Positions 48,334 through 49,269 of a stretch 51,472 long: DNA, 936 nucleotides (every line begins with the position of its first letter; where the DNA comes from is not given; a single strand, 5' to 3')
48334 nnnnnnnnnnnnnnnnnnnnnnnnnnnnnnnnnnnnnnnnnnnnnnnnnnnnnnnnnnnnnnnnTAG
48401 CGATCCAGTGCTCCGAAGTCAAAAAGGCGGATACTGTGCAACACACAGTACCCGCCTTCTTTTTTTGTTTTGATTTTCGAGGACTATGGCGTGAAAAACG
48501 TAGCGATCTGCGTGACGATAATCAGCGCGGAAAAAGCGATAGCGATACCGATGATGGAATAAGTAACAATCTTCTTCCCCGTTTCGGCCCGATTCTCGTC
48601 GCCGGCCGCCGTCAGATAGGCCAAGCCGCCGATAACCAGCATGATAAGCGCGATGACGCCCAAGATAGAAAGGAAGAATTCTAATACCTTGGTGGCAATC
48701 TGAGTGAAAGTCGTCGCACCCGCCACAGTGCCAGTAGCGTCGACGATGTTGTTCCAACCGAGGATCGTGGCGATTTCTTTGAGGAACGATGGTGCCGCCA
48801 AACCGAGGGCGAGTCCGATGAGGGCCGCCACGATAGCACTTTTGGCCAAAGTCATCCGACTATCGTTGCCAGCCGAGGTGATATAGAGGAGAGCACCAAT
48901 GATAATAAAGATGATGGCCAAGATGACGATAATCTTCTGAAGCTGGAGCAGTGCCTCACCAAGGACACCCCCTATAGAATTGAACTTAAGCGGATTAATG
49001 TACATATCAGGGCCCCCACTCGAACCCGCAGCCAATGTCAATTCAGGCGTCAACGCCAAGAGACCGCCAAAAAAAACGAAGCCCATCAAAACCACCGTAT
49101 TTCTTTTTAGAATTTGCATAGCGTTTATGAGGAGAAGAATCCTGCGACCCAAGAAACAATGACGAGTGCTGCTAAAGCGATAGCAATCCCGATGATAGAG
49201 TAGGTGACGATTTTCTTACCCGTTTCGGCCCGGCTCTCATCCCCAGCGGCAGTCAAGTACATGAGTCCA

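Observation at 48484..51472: Array of at least six TrbC/VirB2-like pilin-type genes (8 modules, two double-module fusions) with no secretion machinery in view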

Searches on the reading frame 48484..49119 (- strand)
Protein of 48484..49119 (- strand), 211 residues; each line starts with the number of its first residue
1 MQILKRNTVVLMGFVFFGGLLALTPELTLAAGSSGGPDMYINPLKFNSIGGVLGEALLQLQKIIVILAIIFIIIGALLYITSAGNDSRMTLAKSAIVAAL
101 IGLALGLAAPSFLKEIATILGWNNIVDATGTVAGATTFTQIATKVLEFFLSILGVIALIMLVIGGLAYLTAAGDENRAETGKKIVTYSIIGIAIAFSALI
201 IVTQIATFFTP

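Call 5: search_protein_families(library=pfam, max_evalue=1, proteins=[window:48484-49119:-])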
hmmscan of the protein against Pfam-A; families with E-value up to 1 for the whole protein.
window:48484-49119:- (211 aa): 9 families
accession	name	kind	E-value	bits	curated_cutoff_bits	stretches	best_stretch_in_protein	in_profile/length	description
PF18895.5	T4SS_pilin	-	1.7e-18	66.8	26.6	2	135-203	2-69/71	Type IV secretion system pilin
PF06800.18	Sugar_transport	-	0.00097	19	26.3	2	53-142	104-194/280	Sugar transport protein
PF10717.14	ODV-E18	-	0.018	15.3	28.1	0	63-93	30-59/87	Occlusion-derived virus envelope protein ODV-E18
PF07843.16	DUF1634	-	0.036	14.6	27.5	1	62-94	6-41/102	Protein of unknown function (DUF1634)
PF18303.6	Saf_2TM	-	0.039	14.2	29.5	1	61-103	68-110/152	SAVED-fused 2TM effector domain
PF19607.4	DUF6112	-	0.04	14.1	25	2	53-103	16-68/88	Family of unknown function (DUF6112)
PF19592.4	DUF6097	-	0.22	12.2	27.5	0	132-206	47-126/152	Family of unknown function (DUF6097)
PF19733.4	DUF6223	-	0.45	11.3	27.4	0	63-108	8-55/98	Family of unknown function (DUF6223)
PF05987.18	DUF898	-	0.64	9.5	28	0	93-202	133-243/336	Bacterial protein of unknown function (DUF898)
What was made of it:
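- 48484..49119 (-): G_211: a double-module VirB2-type pilin and the last gene of the array. It has a signal peptide followed by two helical hairpins. An alternative start at 49086 would give 200 aa. PF18895 at 66.8 bits with 2 stretches (call 5).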

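Call 6: search_protein_families(library=ncbifam, max_evalue=1, proteins=[window:48484-49119:-])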
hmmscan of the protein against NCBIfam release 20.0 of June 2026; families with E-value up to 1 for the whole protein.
window:48484-49119:- (211 aa): 6 families
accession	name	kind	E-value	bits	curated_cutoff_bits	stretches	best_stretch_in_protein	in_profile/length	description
NF045849.1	ICE_MMCAP2_0565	equivalog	3.5e-08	33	40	2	135-207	6-78/80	Mbov_0395 family pilin-like conjugal transfer protein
NF008040.0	PRK10772.1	equivalog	0.04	13.9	96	1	47-93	10-55/109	cell division protein FtsL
NF047566.1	SE1626_fam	equivalog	0.17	11.7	70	1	60-83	4-27/55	SE1626 family protein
NF033218.1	anchor_AmaP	equivalog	0.58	9.9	55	1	144-211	3-72/166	alkaline shock response membrane anchor protein AmaP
NF045846.1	MSC0882_dom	subfamily_domain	0.88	8.7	60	0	59-127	11-80/244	MSC_0882 family membrane protein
NF042915.1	MAB_1171c_fam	subfamily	0.98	8.4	100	0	71-123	191-241/362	MAB_1171c family putative transporter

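Call 23: find_homologous_proteins(query=window:48484-49119:-, max_evalue=0.001)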
Query window:48484-49119:- (211 aa): 473 proteins with E <= 0.001 among 4424 candidates; the best 120 are listed.
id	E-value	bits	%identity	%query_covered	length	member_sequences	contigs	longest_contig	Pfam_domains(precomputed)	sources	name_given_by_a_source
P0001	3.6e-101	355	92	95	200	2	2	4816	PF18895.6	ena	-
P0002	3.9e-67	244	64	91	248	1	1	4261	PF07843.17,PF18895.6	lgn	-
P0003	2.2e-66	241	66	87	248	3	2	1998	PF07843.17,PF18895.6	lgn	-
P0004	7.4e-66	240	62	91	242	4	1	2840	PF18895.6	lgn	-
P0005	1.3e-65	239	63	91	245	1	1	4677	PF18895.6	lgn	-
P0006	1.5e-65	239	68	84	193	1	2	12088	PF18895.6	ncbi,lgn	-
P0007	5.1e-65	237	67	84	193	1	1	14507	PF18895.6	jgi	jgi:TRAP-type C4-dicarboxylate transport system permease small subunit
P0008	5.1e-65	237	67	84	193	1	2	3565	PF18895.6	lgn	-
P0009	3.9e-64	234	70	86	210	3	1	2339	PF18895.6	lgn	-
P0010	5.1e-63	230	69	81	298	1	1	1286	PF18895.6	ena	-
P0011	4.2e-62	227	61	97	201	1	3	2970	PF18895.6,PF18303.8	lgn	-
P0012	9.7e-62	226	67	83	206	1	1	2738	PF18895.6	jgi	jgi:TRAP-type C4-dicarboxylate transport system permease small subunit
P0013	1.7e-61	225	69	82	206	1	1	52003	PF18895.6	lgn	-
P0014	2.1e-61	225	71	82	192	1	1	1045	PF18895.6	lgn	-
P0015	2.4e-61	225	70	81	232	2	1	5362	PF18895.6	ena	-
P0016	6.2e-61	224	72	81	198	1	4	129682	PF18895.6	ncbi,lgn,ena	-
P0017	6.5e-61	224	67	86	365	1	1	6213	PF18895.6,PF04956.19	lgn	-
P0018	3.3e-60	221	61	92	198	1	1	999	PF18895.6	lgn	-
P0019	4.2e-60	221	69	81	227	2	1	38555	PF18895.6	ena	-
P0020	5.7e-59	217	64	84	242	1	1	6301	PF18895.6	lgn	-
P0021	1.0e-58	216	66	82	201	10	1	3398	PF18895.6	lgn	-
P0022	1.5e-58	216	65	87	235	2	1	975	PF18895.6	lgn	-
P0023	2.3e-58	215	64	81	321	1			PF18895.6,PF04956.19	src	-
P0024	3.5e-58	215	59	91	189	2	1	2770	PF18895.6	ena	-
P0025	5.7e-58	214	62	90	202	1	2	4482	PF18895.6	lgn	-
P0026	1.0e-57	213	67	82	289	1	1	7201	PF18895.6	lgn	-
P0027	1.1e-57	213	61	83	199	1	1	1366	PF18895.6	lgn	-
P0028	1.1e-57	213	66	82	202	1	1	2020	PF18895.6,PF18303.8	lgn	-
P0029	1.4e-57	213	64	85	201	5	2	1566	PF18895.6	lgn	-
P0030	1.6e-57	213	62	84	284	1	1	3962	PF18895.6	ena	-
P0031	1.8e-57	212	68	81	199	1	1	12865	PF18895.6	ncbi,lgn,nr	ncbi:MAG: hypothetical protein KBD27_02780 [Candidatus Moranbacteria bacterium]|nr:hypothetical prot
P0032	2.4e-57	212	62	88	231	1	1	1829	PF18895.6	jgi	-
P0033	2.6e-57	212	65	82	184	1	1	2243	PF18895.6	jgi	jgi:hypothetical protein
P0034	2.6e-57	212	65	81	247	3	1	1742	PF18895.6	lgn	-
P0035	2.9e-57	212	64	82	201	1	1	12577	PF18895.6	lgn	-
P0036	4.1e-57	211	60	93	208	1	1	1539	PF18895.6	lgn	-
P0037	4.4e-57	211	64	85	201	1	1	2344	PF18895.6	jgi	-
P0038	4.8e-57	211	64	82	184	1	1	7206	PF18895.6,PF04956.19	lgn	-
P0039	6.1e-57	211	63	84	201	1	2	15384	PF18895.6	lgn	-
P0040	7.4e-57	210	62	81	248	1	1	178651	PF18895.6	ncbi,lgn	ncbi:MAG: hypothetical protein ACSLEX_03360 [Minisyncoccota bacterium]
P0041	9.1e-57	210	64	85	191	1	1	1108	PF18895.6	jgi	jgi:hypothetical protein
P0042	1.3e-56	210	61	84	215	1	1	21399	PF18895.6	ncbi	-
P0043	1.4e-56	209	66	82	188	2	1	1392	PF18895.6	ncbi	-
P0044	1.4e-56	209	66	80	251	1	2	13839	PF18895.6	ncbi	-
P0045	1.8e-56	209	57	99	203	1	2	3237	PF18895.6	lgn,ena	-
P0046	1.8e-56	209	57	99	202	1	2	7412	PF18895.6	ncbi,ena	-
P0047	1.8e-56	209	57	99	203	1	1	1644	PF18895.6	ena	-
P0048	2.1e-56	209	59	95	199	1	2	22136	PF18895.6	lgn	-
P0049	2.7e-56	208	60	89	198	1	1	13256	PF18895.6,PF18303.8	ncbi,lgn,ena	-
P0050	3.8e-56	208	61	82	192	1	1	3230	PF04290.19,PF18895.6,PF04956.19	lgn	-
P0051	6.2e-56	207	57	99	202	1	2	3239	PF18895.6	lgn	-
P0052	6.6e-56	207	61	91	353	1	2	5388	PF18895.6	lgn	-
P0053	6.9e-56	207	57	99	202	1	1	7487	PF18895.6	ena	-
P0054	9.6e-56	207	64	81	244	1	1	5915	PF18895.6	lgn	-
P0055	9.6e-56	207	61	84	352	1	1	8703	PF18895.6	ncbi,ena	-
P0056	9.9e-56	207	63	81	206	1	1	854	PF18895.6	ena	-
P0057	1.1e-55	207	57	99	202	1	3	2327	PF18895.6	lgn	-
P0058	1.1e-55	207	61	85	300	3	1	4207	PF18895.6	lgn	-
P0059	1.1e-55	206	60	89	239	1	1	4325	PF18895.6,PF18303.8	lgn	-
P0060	1.2e-55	206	57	99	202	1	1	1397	PF18895.6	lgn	-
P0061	1.2e-55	206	61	91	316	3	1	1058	PF18895.6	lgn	-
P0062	1.3e-55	206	57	99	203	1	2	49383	PF18895.6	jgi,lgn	jgi:hypothetical protein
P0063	1.3e-55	206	57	99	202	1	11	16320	PF18895.6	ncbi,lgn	-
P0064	1.4e-55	206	67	80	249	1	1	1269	PF18895.6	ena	-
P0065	1.4e-55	206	56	99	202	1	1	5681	PF18895.6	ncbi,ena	-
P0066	1.4e-55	206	58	92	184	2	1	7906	PF18895.6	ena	-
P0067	1.5e-55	206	56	99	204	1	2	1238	PF18895.6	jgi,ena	-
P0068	1.6e-55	206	56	99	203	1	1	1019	PF18895.6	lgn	-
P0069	1.8e-55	206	61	81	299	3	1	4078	PF18895.6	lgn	-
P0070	3.1e-55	205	65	81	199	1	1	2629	PF18895.6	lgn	-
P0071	3.7e-55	205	62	85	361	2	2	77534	PF18895.6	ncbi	ncbi:MAG: pilin [Candidatus Moraniibacteriota bacterium]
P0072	3.9e-55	205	56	99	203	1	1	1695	PF18895.6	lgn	-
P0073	4.0e-55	205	56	99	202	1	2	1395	PF18895.6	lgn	-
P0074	4.3e-55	205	64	81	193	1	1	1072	PF18895.6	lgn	-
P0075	4.4e-55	205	65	81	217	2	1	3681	PF18895.6,PF04956.19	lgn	-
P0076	4.4e-55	205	60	87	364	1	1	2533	PF18895.6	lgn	-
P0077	6.2e-55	204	64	81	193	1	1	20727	PF18895.6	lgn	-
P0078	6.3e-55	204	56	99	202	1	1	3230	PF18895.6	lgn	-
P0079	6.4e-55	204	64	81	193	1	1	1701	PF18895.6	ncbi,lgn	-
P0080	7.3e-55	204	62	81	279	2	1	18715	PF18895.6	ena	-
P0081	7.9e-55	204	61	87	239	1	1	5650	PF18895.6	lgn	-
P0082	8.7e-55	204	64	81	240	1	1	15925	PF18895.6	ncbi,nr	ncbi:MAG: pilin, partial [Candidatus Moranbacteria bacterium]|nr:pilin [Candidatus Moranbacteria bac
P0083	8.9e-55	204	62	81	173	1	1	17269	PF18895.6,PF04956.19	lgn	-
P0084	9.0e-55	204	56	99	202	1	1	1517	PF18895.6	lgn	-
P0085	9.8e-55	203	65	81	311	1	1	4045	PF18895.6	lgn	-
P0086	1.0e-54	203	54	97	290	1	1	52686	PF18895.6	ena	-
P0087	1.7e-54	203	64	81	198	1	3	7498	PF18895.6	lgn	-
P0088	1.8e-54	203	63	81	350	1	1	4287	PF18895.6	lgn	-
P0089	2.1e-54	202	60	84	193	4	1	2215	PF18895.6,PF04956.19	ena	-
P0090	2.7e-54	202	63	81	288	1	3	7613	PF18895.6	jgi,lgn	jgi:hypothetical protein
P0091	2.8e-54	202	59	90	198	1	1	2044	PF18895.6,PF18303.8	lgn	-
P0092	4.2e-54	201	63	79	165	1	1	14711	PF18895.6,PF04956.19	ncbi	ncbi:MAG: hypothetical protein WAW00_00840 [Candidatus Moraniibacteriota bacterium]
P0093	4.5e-54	201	56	88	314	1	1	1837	PF18895.6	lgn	-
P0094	5.5e-54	201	57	87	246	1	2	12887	PF18895.6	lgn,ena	-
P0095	5.7e-54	201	55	88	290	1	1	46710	PF18895.6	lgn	-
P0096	5.7e-54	201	69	72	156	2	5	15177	PF18895.6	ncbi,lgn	-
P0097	5.8e-54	201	62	81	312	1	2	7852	PF18895.6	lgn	-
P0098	7.3e-54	201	55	88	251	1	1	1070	PF18895.6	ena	-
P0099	7.8e-54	200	65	81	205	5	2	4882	PF18895.6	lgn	-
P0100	8.8e-54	200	61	81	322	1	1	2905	PF18895.6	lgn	-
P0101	9.8e-54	200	60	81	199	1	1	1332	PF18895.6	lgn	-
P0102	1.0e-53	200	66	81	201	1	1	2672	PF18895.6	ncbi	-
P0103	1.3e-53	200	61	81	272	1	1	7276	PF18895.6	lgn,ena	-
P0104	1.8e-53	199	61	81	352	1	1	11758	PF18895.6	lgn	-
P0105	1.8e-53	199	61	81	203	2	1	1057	PF18895.6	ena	-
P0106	2.2e-53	199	63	82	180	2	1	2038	PF18895.6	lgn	-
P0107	5.7e-53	198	65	81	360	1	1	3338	PF18895.6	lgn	-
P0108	7.3e-53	197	55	97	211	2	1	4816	PF18895.6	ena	-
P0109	7.6e-53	197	56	81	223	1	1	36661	PF18895.6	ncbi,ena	-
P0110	1.2e-52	197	62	81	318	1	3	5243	PF18895.6,PF04956.19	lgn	-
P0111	1.3e-52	197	62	81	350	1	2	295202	PF18895.6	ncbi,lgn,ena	-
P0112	1.3e-52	197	58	83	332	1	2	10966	PF18895.6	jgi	jgi:hypothetical protein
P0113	1.3e-52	196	61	81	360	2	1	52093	PF18895.6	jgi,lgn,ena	-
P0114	1.4e-52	196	61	80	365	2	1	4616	PF18895.6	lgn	-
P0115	1.4e-52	196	59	81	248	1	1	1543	PF18895.6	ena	-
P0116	1.8e-52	196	66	79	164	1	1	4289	PF18895.6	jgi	jgi:hypothetical protein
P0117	2.5e-52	196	61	81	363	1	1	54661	PF18895.6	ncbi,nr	ncbi:MAG: pilin [bacterium]|nr:pilin [bacterium]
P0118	2.9e-52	195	61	80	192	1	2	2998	PF18895.6,PF19607.5,PF04956.19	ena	-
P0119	3.7e-52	195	64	81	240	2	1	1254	PF18895.6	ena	-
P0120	4.1e-52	195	57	85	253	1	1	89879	PF18895.6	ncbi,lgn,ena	-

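Call 24: find_encoding_contigs(protein=P0111, flank=10000, max_places=2)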
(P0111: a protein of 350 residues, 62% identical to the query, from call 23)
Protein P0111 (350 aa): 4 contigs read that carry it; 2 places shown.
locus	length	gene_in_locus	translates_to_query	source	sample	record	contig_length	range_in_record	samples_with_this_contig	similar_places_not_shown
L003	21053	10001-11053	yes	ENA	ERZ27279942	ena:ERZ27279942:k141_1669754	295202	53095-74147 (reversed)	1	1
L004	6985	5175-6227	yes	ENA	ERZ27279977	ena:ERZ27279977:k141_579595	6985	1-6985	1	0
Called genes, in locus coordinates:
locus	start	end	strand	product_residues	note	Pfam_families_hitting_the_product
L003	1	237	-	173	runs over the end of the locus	PF14584:DUF4446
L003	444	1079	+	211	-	-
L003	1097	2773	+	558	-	PF02366:PMT, PF13231:PMT_2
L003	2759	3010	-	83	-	-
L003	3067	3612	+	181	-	PF08704:GCD14 (weak), PF01209:Ubie_methyltran, PF05175:MTS (weak), PF13847:Methyltransf_31, PF08241:Methyltransf_11, PF08242:Methyltransf_12, PF13649:Methyltransf_25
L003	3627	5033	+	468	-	PF01547:SBP_bac_1, PF13416:SBP_bac_8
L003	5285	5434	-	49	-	-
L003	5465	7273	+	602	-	PF00009:GTP_EFTU, PF01926:MMR_HSR1 (faint), PF22042:EF-G_D2, PF03144:GTP_EFTU_D2, PF00679:EFG_C, PF21018:BipA_C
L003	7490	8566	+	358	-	PF18895:T4SS_pilin (weak), PF01464:SLT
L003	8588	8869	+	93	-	PF04956:TrbC (weak), PF18895:T4SS_pilin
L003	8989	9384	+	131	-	-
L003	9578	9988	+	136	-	PF18895:T4SS_pilin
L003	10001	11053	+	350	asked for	PF18895:T4SS_pilin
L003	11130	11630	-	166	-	-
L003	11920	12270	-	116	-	-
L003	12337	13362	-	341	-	PF01145:Band_7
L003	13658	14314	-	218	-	-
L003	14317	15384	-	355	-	PF01145:Band_7 (weak)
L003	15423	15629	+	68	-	-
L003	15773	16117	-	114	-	PF00453:Ribosomal_L20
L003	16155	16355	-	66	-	PF01632:Ribosomal_L35p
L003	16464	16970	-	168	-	PF05198:IF3_N, PF00707:IF3_C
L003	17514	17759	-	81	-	PF01541:GIY-YIG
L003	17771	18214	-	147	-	PF01668:SmpB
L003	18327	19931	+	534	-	PF03485:Arg_tRNA_synt_N, PF00750:tRNA-synt_1d, PF05746:DALR_1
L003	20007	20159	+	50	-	-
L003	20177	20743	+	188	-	PF00300:His_Phos_1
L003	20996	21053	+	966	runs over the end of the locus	PF00133:tRNA-synt_1, PF09334:tRNA-synt_1g (weak), PF08264:Anticodon_1, PF19302:DUF5915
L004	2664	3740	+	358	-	PF18895:T4SS_pilin (weak), PF01464:SLT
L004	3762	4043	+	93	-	PF04956:TrbC (weak), PF18895:T4SS_pilin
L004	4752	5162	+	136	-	PF18895:T4SS_pilin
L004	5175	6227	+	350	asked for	PF18895:T4SS_pilin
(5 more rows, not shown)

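Call 25: find_encoding_contigs(protein=P0016, flank=10000, max_places=2)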
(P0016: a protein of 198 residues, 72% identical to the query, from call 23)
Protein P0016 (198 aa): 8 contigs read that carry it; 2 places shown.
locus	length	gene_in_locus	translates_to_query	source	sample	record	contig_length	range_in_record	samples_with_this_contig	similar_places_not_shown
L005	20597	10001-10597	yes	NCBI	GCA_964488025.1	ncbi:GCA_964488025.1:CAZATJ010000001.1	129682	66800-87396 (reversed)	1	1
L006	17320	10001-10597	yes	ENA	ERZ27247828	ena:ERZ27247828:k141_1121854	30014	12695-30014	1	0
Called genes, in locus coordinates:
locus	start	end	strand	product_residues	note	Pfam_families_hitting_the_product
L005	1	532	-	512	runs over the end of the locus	PF01743:PolyA_pol, PF12627:PolyA_pol_RNAbd, PF01966:HD (weak), PF13735:tRNA_NucTran2_2 (weak)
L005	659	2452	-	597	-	PF04760:IF2_N, PF00009:GTP_EFTU, PF00071:Ras (weak), PF01926:MMR_HSR1, PF02421:FeoB_N (weak), PF09439:SRPRB (faint), PF22042:EF-G_D2, PF11987:IF-2, +1 more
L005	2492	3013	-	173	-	PF14584:DUF4446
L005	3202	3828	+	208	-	-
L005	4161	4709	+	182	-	PF13679:Methyltransf_32 (weak), PF01209:Ubie_methyltran, PF13489:Methyltransf_23 (weak), PF13847:Methyltransf_31, PF08241:Methyltransf_11, PF08242:Methyltransf_12, PF13649:Methyltransf_25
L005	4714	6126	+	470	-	PF01547:SBP_bac_1, PF13416:SBP_bac_8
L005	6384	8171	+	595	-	PF00009:GTP_EFTU, PF01926:MMR_HSR1 (weak), PF22042:EF-G_D2, PF03144:GTP_EFTU_D2, PF00679:EFG_C, PF21018:BipA_C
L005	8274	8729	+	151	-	PF18895:T4SS_pilin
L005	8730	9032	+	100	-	PF04956:TrbC, PF18895:T4SS_pilin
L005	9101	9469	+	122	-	PF18895:T4SS_pilin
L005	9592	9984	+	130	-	PF18895:T4SS_pilin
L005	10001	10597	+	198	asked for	PF18895:T4SS_pilin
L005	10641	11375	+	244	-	PF18895:T4SS_pilin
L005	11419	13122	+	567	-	PF01558:POR, PF01855:POR_N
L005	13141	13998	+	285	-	PF02775:TPP_enzyme_C, PF12367:PFO_beta_C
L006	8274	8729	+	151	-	PF18895:T4SS_pilin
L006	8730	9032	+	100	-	PF04956:TrbC, PF18895:T4SS_pilin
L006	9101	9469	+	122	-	PF18895:T4SS_pilin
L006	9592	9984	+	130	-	PF18895:T4SS_pilin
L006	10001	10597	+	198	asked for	PF18895:T4SS_pilin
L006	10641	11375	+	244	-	PF18895:T4SS_pilin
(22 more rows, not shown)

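Call 26: find_encoding_contigs(protein=P0040, flank=10000, max_places=2)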
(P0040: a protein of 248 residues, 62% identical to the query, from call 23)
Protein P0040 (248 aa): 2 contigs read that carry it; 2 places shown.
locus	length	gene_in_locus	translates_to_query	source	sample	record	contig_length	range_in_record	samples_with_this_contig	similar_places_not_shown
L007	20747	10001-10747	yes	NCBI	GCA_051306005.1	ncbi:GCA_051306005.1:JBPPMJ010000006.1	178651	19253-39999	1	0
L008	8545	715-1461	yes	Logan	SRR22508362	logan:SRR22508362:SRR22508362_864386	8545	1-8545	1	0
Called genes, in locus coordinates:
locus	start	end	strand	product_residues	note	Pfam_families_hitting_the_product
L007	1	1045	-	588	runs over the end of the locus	PF04760:IF2_N, PF00009:GTP_EFTU, PF00071:Ras (weak), PF01926:MMR_HSR1, PF08477:Roc (faint), PF22042:EF-G_D2, PF11987:IF-2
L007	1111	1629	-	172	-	PF14584:DUF4446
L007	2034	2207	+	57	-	PF12844:HTH_19, PF13443:HTH_26 (weak), PF01381:HTH_3, PF13560:HTH_31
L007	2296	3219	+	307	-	-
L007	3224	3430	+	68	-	-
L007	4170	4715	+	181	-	PF01209:Ubie_methyltran, PF05175:MTS (weak), PF13489:Methyltransf_23 (weak), PF13847:Methyltransf_31, PF08241:Methyltransf_11, PF08242:Methyltransf_12, PF13649:Methyltransf_25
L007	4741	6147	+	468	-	PF01547:SBP_bac_1, PF13416:SBP_bac_8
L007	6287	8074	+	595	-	PF00009:GTP_EFTU, PF01926:MMR_HSR1 (weak), PF22042:EF-G_D2, PF03144:GTP_EFTU_D2, PF00679:EFG_C, PF21018:BipA_C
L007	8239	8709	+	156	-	PF18895:T4SS_pilin (weak)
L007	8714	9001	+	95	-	PF18895:T4SS_pilin (weak)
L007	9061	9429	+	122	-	PF18895:T4SS_pilin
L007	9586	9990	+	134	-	PF18895:T4SS_pilin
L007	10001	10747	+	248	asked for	PF18895:T4SS_pilin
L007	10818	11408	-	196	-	-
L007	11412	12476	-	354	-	PF01145:Band_7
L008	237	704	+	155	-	PF18895:T4SS_pilin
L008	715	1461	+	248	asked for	PF18895:T4SS_pilin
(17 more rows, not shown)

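Call 37: search_protein_representatives(alignment_id=A1)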
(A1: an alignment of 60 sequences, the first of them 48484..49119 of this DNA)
Query: 60 sequences, 202 profile positions. Proteins with E-value up to 0.001 (for the whole library): 38976; up to 1e-10: 2686; up to 1e-30: 375. The best 150 are listed.
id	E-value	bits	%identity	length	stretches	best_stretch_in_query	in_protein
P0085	4.1e-87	307.2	-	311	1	25-201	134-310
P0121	9.7e-85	299.5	-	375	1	26-201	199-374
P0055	1.3e-84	299.0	-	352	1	22-201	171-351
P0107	2.1e-84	298.4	-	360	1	21-202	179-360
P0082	7.2e-84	296.6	-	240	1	26-202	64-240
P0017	4.0e-83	294.2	-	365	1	26-202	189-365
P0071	3.3e-82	291.2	-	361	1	27-202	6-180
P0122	9.3e-82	289.8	-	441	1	27-202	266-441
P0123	1.4e-81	289.2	-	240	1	22-201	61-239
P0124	2.8e-81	288.2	-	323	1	26-201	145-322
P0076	8.8e-81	286.6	-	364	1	21-202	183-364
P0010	1.2e-80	286.1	-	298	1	29-201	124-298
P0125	3.2e-80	284.8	-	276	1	20-201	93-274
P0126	6.8e-80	283.7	-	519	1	27-201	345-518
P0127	9.2e-79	280.0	-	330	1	25-201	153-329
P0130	5.6e-77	274.2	-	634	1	28-201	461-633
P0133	7.1e-77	273.8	-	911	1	28-201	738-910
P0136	8.2e-75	267.1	-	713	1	23-202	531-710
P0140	6.5e-74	264.1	-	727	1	21-201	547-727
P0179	2.0e-68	246.2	-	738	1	32-201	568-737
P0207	1.6e-65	236.7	-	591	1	25-202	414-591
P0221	6.2e-64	231.6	-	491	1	29-202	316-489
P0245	2.6e-61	223.0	-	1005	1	28-202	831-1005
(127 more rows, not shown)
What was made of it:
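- N-terminal extensions of the double pilin are highly variable (call 37).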
